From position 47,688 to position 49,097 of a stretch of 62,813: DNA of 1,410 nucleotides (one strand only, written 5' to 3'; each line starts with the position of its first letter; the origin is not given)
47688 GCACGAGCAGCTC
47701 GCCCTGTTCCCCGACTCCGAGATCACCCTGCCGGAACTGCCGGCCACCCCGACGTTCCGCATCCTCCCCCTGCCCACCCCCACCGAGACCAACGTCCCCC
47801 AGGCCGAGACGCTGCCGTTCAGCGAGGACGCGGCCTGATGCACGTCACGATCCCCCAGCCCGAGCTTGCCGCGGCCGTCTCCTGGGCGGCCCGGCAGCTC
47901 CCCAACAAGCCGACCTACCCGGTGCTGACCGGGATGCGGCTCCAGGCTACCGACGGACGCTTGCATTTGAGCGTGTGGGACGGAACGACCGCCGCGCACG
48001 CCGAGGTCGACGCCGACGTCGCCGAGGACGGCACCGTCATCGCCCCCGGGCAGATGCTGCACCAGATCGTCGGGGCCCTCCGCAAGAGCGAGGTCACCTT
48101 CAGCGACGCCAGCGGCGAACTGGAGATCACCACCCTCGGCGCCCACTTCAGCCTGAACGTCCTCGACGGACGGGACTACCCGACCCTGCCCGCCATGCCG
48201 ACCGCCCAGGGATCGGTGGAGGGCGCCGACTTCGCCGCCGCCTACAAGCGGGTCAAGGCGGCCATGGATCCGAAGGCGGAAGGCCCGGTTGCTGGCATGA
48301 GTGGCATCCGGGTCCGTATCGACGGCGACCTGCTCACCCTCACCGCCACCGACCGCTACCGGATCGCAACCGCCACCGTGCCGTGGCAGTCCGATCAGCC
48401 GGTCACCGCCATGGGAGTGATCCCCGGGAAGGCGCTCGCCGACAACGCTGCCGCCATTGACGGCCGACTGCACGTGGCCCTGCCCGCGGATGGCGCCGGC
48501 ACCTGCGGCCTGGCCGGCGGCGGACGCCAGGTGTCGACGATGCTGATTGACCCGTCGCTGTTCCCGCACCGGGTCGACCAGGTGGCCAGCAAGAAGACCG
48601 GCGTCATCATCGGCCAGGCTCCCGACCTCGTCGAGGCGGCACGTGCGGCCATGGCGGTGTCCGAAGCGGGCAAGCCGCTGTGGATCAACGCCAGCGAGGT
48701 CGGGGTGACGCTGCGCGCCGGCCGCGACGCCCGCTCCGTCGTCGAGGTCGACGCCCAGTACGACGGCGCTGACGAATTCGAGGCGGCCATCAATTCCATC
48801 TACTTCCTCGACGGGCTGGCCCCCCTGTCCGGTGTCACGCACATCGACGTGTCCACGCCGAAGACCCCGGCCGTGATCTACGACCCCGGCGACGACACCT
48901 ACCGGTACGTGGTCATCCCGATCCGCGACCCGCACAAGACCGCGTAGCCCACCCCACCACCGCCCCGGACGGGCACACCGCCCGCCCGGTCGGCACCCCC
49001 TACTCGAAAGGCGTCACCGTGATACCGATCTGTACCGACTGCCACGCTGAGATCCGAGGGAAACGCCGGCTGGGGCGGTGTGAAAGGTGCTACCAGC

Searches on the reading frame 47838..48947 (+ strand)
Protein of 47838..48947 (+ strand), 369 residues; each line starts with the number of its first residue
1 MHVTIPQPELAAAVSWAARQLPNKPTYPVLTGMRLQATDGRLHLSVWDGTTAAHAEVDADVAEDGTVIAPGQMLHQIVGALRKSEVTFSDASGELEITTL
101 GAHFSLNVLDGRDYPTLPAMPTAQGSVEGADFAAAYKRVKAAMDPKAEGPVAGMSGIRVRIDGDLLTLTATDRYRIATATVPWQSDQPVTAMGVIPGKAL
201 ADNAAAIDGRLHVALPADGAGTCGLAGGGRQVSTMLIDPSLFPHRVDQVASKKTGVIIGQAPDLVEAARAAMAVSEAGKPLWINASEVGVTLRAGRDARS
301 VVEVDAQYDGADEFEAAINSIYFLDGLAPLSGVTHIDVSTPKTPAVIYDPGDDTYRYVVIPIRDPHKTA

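Call 26: search_protein_families(library=phrogs, proteins=[window:47838-48947:+], max_evalue=0.00001)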
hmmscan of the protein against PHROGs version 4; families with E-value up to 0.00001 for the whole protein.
window:47838-48947:+ (369 aa): 2 families
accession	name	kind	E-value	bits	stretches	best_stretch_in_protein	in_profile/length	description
phrog_947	-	DNA, RNA and nucleotide metabolism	9.2e-54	183.8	1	1-365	3-366/368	DNA polymerase processivity factor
phrog_12598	-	DNA, RNA and nucleotide metabolism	2.1e-07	31.6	0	127-195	8-75/275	RusA-like Holliday junction resolvase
